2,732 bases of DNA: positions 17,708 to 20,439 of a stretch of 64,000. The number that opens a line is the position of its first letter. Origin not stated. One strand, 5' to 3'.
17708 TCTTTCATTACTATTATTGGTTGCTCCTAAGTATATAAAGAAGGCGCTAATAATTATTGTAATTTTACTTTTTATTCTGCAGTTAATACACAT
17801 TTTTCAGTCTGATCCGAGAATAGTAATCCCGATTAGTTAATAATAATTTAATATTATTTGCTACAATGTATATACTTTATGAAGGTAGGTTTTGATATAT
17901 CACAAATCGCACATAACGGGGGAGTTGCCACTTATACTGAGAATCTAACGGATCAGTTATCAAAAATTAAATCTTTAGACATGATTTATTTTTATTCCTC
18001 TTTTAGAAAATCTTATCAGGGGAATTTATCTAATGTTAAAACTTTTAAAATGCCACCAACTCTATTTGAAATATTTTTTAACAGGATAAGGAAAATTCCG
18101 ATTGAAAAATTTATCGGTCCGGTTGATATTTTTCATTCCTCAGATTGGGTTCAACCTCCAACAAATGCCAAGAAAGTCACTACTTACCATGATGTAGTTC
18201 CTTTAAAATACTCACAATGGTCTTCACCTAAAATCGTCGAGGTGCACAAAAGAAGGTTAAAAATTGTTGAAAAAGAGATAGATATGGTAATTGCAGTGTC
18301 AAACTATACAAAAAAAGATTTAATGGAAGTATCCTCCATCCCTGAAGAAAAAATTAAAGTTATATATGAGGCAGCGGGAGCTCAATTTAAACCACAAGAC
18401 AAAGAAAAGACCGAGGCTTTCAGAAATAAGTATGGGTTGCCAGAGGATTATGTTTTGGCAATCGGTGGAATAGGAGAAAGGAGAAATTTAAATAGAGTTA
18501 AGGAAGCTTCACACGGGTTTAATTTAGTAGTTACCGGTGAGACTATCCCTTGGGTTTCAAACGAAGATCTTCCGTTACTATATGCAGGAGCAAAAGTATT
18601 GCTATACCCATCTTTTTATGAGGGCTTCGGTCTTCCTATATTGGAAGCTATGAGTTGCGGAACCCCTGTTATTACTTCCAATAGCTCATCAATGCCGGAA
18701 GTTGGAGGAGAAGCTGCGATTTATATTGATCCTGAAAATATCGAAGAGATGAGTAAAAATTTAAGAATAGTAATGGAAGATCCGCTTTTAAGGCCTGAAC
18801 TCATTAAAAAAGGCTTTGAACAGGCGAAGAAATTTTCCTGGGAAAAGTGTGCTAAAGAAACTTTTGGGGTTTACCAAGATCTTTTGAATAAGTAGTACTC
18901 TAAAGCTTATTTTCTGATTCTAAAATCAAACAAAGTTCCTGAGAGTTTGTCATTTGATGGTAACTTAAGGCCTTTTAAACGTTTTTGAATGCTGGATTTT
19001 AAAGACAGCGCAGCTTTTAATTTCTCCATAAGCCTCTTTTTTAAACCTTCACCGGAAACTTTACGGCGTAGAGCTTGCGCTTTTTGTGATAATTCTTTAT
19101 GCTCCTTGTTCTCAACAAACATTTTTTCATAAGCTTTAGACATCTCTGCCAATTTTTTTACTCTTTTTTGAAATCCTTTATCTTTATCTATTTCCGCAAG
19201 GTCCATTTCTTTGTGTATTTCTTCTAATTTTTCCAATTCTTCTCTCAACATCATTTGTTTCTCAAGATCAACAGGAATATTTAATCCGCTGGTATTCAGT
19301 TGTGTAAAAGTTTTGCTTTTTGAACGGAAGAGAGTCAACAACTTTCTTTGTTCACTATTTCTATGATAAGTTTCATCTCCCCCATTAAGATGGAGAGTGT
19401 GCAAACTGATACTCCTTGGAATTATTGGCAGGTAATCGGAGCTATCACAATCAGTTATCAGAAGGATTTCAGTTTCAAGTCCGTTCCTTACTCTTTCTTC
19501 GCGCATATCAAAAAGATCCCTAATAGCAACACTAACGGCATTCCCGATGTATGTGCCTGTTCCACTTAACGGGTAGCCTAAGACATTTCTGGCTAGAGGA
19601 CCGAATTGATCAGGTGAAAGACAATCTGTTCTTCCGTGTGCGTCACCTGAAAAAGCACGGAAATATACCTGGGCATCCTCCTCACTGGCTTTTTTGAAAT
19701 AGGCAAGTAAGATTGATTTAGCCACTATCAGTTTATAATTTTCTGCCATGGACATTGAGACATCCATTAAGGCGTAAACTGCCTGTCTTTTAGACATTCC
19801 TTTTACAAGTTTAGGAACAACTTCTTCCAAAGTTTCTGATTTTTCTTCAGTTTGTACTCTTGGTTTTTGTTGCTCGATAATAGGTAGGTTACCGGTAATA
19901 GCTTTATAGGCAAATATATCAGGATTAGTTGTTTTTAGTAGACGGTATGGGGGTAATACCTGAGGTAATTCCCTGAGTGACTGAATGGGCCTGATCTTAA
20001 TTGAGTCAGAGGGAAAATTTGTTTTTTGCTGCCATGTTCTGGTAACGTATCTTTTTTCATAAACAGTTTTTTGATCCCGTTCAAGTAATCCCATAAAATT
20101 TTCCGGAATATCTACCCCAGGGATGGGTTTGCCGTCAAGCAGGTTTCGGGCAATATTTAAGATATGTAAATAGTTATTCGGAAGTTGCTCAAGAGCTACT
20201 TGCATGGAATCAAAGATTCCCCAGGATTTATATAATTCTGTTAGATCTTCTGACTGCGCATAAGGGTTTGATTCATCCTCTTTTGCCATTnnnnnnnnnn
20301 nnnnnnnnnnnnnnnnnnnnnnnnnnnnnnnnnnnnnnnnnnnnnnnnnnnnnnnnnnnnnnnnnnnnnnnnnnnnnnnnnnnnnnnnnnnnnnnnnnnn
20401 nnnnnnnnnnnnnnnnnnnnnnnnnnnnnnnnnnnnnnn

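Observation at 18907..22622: MoxR-type AAA+ ATPase / VWA-MIDAS protein pair with a divergent single-pass membrane protein, inserted antisense into a glycosylation island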

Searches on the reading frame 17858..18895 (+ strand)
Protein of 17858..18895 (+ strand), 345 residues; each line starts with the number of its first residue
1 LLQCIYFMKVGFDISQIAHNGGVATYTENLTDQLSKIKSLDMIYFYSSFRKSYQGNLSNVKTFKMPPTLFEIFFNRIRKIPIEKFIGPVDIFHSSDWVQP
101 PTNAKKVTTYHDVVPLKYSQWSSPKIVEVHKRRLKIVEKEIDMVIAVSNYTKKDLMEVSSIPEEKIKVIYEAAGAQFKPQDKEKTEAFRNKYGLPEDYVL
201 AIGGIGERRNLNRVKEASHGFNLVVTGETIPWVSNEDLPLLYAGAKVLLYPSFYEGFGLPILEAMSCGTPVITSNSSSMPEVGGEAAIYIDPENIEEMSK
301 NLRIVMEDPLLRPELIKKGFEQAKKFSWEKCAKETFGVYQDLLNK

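Call 9: search_protein_families(library=pfam, proteins=[window:17858-18895:+], max_evalue=0.001)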
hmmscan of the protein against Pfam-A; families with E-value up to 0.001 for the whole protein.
window:17858-18895:+ (345 aa): 5 families
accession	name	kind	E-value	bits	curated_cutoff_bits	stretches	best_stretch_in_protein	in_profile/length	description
PF00534.26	Glycos_transf_1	-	7.3e-23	81.4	26.4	1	186-320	35-170/172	Glycosyl transferases group 1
PF13692.12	Glyco_trans_1_4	-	1.7e-18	67.7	27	1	197-308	33-142/142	Glycosyl transferases group 1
PF13439.12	Glyco_transf_4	-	5.1e-12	46.6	28.5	1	21-170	2-163/170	Glycosyltransferase Family 4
PF13524.12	Glyco_trans_1_2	-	1.2e-08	35.5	25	1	213-329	8-136/144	Glycosyl transferase-like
PF20706.3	GT4-conflict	-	5.2e-07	29.4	26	1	240-277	277-314/385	Family 4 Glycosyltransferase in conflict systems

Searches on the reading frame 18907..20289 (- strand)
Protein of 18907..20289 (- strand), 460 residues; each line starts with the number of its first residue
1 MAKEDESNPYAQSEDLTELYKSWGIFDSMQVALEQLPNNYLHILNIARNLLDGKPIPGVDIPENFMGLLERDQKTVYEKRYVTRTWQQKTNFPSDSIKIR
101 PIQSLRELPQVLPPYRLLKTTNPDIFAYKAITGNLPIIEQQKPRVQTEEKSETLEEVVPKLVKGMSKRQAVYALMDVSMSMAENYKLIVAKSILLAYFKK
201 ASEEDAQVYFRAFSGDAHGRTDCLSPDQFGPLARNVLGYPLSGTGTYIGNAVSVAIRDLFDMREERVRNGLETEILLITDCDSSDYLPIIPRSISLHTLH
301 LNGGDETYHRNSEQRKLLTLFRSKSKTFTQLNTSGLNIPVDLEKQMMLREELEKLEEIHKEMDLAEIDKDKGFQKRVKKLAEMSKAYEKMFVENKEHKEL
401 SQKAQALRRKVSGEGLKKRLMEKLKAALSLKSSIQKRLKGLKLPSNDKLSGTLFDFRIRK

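Call 3: search_protein_families(library=pfam, proteins=[window:18907-20289:-], max_evalue=1)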
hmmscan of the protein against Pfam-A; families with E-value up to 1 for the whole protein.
window:18907-20289:- (460 aa): 2 families
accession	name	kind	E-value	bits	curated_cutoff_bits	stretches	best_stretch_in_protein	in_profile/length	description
PF00092.34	VWA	-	5.1e-05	24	23.8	1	171-285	2-117/174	von Willebrand factor type A domain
PF13519.12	VWA_2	-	8.2e-05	23.6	27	1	173-280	3-105/107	von Willebrand factor type A domain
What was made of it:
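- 18907..20289 (-): ViaA-like VWA cofactor, 460 aa. It has a conserved N-terminal domain of unknown fold (aa 1-165), a VWA domain with complete MIDAS (aa ~166-335), a helical C-terminal region (aa ~340-440), and a basic tail ending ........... Pfam VWA 5.1e-5 (call 3).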

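Call 4: search_protein_families(library=ncbifam, proteins=[window:18907-20289:-], max_evalue=1)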
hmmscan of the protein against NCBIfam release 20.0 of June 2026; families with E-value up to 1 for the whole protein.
window:18907-20289:- (460 aa): 1 family
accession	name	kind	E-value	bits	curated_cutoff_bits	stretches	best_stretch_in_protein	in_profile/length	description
NF001211.0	PRK00179.1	equivalog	0.18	10.2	492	1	309-369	19-79/544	glucose-6-phosphate isomerase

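Call 5: search_protein_families(library=padloc, proteins=[window:18907-20289:-], max_evalue=1)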
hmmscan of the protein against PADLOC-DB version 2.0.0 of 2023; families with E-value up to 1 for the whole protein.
window:18907-20289:- (460 aa): 0 families
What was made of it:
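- There is no effector domain and no PADLOC hit (call 5).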

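Call 18: search_solved_structures(query=window:18907-20289:-, max_evalue=1)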
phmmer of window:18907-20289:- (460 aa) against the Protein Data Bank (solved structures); distinct sequences matched with E-value up to 1: 1.
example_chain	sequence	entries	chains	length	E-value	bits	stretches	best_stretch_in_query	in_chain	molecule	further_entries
6zj3_LU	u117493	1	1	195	0.39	12.9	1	354-423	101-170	Ribosomal protein eL6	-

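Call 21: find_homologous_proteins(query=window:18907-20289:-)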
Query window:18907-20289:- (460 aa): 14 proteins with E <= 0.001 among 8000 candidates.
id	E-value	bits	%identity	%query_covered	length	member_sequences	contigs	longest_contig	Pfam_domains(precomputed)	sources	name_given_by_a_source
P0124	0.0e+0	1012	100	100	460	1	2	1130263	-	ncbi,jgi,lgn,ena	ncbi:MAG: vWA domain-containing protein [Microgenomates group bacterium]|jgi:uncharacterized protein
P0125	2.1e-155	536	55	100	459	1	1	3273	-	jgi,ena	-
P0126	3.5e-151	522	54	100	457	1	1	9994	-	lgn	-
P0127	1.1e-148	514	54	100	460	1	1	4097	-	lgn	-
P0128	2.7e-111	391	45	100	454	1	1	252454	PF05762.21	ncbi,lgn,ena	-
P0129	1.4e-110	388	46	97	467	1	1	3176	-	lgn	-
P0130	3.9e-108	380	45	97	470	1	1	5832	-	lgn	-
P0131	4.2e-108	380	44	98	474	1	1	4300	-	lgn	-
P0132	1.2e-105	372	44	97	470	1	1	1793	-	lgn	-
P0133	9.2e-103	363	39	98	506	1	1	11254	-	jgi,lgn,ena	-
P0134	3.6e-100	354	42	97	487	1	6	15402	-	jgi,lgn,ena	-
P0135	2.9e-98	348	39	100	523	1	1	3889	-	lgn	-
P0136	3.4e-97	344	40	97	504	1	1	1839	-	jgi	jgi:hypothetical protein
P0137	8.3e-93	330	38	97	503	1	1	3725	-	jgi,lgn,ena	-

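Call 46: search_solved_structures(query=A5, max_evalue=1)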
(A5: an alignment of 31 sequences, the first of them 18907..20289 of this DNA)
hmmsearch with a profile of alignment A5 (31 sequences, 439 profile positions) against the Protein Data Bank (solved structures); distinct sequences matched with E-value up to 1: 27.
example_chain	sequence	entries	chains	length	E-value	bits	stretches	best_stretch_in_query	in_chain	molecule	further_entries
8s05_A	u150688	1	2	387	4.6e-11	45.4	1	160-280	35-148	Conserved protein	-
6pyo_A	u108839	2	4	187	6.5e-06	28.5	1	168-294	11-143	cDNA FLJ56608, highly similar to Homo sapiens chloride channel, calcium activated, family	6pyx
4f1j_A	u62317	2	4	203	0.0017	20.5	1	166-281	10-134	Thrombospondin related anonymous protein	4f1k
5a8j_A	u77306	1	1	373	0.0067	18.5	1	168-338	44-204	VWA2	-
8oyv_A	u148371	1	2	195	0.012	17.7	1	337-407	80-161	De novo designed soluble Claudin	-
4hqk_A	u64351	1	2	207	0.015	17.4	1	166-281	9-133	Thrombospondin-related anonymous protein, TRAP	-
3rag_A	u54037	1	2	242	0.02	17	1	264-352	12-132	uncharacterized protein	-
6nyi_A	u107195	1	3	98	0.021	16.9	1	336-427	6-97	Design construct XXA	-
4hqf_A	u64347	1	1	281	0.024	16.7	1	166-281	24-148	Thrombospondin-related anonymous protein, TRAP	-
4ilo_A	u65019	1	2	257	0.051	15.6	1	329-407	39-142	CT398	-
6kos_A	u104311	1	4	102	0.054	15.6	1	341-430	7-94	SUWA (Super WA20)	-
7mwr_B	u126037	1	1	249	0.064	15.3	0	374-432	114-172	LHD101B4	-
8cwy_A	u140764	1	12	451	0.077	15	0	371-432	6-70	T32-15-1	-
7wkh_A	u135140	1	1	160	0.089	14.8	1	348-432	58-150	Interferon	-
3vjf_A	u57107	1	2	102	0.097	14.7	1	327-403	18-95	WA20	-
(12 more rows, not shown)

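Call 47: predict_structure(alignment_id=A3)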
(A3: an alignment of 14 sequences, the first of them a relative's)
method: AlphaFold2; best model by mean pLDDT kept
length: 460 residues; sequences in the alignment: 14
mean_pLDDT: 69.9   pTM: 0.52
mean pLDDT of the five models: 69.9, 63.6, 63.2, 60.5, 59.0
residues with pLDDT >= 90: 32; 70-90: 232; 50-70: 127; < 50: 69
segments of 3 or more residues with pLDDT < 50: 1-36, 110-118, 137-139, 267-269, 444-460
pLDDT, mean of each block of 10 residues (from residue 1): 31 38 43 49 61 60 63 64 81 60 57 48 58 52 71 76 63 91 84 80 80 85 79 82 84 90 59 86 86 88 69 80 87 70 66 82 80 86 81 77 87 69 77 74 46 37
secondary structure, 60 per line:
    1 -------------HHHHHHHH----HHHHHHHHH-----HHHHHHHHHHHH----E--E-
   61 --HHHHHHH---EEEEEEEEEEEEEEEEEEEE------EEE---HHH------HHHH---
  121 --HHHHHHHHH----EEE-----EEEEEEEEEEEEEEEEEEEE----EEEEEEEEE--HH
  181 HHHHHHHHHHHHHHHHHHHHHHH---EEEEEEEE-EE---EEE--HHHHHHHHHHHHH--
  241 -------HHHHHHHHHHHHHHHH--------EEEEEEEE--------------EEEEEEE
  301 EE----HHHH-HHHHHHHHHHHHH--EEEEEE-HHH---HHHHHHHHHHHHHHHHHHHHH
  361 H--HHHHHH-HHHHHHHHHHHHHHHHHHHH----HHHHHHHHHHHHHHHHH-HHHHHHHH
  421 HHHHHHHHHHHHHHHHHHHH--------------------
elements in order: H14-21 H26-34 H40-51 H63-69 E73-92 E99-101 H114-117 H123-131 E136-138 E144-163 E168-176 H179-203 E207-214 E221-223 H226-238 H248-263 E272-279 E294-302 H307-310 H312-324 E327-332 H340-361 H364-369 H371-390 H395-411 H413-440
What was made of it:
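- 18907..20289 (-): AF2 model: pLDDT is 80-90 in the VWA domain, helices follow it, and no propeller is present (call 47).
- On ViaA family: ViaA 1-250 has no counterpart, and here the VWA domain is central and followed by ~120 helical residues (call 47).
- Checked: The model's secondary-structure assignment (DSSP) shows the C-terminal ~120 aa as helical (call 47).
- The defining beta-propeller after the VWA domain is absent, and the third component has no TPR or propeller (calls 3, 47).
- Tried and rejected: The defining propeller and TPR domains are absent (calls 3, 47). AF2 pLDDT is 31-64 in that region (call 47).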

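Call 50: fold_search(model_id=the predicted structure, library=pdb)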
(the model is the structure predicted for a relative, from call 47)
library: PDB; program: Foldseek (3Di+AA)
matches with E <= 10: 529; with E <= 0.001: 115
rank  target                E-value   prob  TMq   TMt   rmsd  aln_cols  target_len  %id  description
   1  9t3y_A                6.2e-06  1.00  0.28  0.18  15.4       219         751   13  Cryo-EM structure of alphaM/beta2:C3d-anti-CR3-Nb headpiece complex (HPO2 3D class reconstruction) (released 2026-03-25)
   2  9u60_B                6.2e-06  1.00  0.27  0.30   5.0       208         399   16  C3 convertases zymogen C4b2 in loading state (released 2026-01-14)
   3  6pyo_B                1.2e-05  1.00  0.23  0.58   5.9       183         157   16  Calcium Activated Chloride Channel Regulator 1 (CLCA1) VWA Domain (released 2020-01-29)
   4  6rhw_C                1.3e-05  1.00  0.28  0.69   4.0       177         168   14  Crystal structure of human CD11b I-domain (CD11b-I) in complex with Staphylococcus aureus octameric bi-component leuko (released 2019-12-18)
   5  9c4f_I                1.4e-05  1.00  0.28  0.62   4.9       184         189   19  Infectious B19V capsid (released 2024-10-16)
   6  3qa3_I                1.6e-05  1.00  0.28  0.61   4.9       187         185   14  Crystal Structure of A-domain in complex with antibody (released 2011-11-30)
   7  1n9z                  1.8e-05  1.00  0.27  0.61   4.3       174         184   14  INTEGRIN ALPHA M I DOMAIN MUTANT (released 2003-05-20)
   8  9t5w_A                1.8e-05  1.00  0.29  0.19  13.4       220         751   14  Cryo-EM structure of mutant R61H alphaM/beta2 headpiece complex (released 2026-03-25)
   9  6bxb_A                2.0e-05  1.00  0.27  0.27   8.0       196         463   17  Crystal structure of an extended b3 integrin P33 (released 2018-08-01)
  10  4m76_B                2.3e-05  1.00  0.28  0.66   3.9       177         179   15  Integrin I domain of complement receptor 3 in complex with C3d (released 2013-10-02)
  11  7p2d_A                2.4e-05  1.00  0.29  0.19  13.1       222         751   14  Structure of alphaMbeta2/Cd11bCD18 headpiece in complex with a nanobody (released 2022-05-04)
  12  9qhd_G                2.9e-05  1.00  0.26  0.41   5.6       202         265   17  NorQD complex state 1 from Jhaorihella thermophila (released 2026-03-25)
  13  8ft6                  3.0e-05  1.00  0.27  0.46   4.5       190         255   15  The von Willebrand factor A domain of human capillary morphogenesis gene II, flexibly fused to the 1TEL crystallization  (released 2023-03-22)
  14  1jlm                  3.0e-05  1.00  0.28  0.62   4.5       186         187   15  I-DOMAIN FROM INTEGRIN CR3, MN2+ BOUND (released 1997-01-11)
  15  1xuo_B                3.4e-05  1.00  0.27  0.63   4.5       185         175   17  X-ray structure of LFA-1 I-domain bound to a 1,4-diazepane-2,5-dione inhibitor at 1.8A resolution (released 2005-10-26)
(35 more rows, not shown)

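Call 85: search_protein_families(library=phrogs, proteins=[window:18907-20289:-], max_evalue=0.01)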
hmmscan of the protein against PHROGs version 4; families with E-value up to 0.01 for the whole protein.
window:18907-20289:- (460 aa): 0 families

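Call 100: find_related_loci(query=A3, collection=metagenome_contigs, flank=5000)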
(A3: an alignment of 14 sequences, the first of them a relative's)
Query A3 (460 aa) in metagenome_contigs; peptide patterns used: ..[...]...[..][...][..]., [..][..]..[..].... (x = any residue, [..] = any of these).
326 stretches matched a pattern; 5 encode a relative of the query (tblastn E <= 1e-3); 5 distinct loci.
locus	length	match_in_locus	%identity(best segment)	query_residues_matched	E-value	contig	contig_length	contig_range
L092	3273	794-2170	55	1-460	3e-176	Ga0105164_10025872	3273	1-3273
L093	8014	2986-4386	42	15-459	1e-110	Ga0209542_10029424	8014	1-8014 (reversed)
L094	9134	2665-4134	40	9-460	3e-110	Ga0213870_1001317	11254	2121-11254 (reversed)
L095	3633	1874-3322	38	15-460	1e-98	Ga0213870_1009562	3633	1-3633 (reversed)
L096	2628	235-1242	34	10-348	3e-56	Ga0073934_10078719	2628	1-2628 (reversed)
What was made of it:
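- Tried and rejected: The second scan, with the VWA alignment, gave only 5 loci (call 100).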
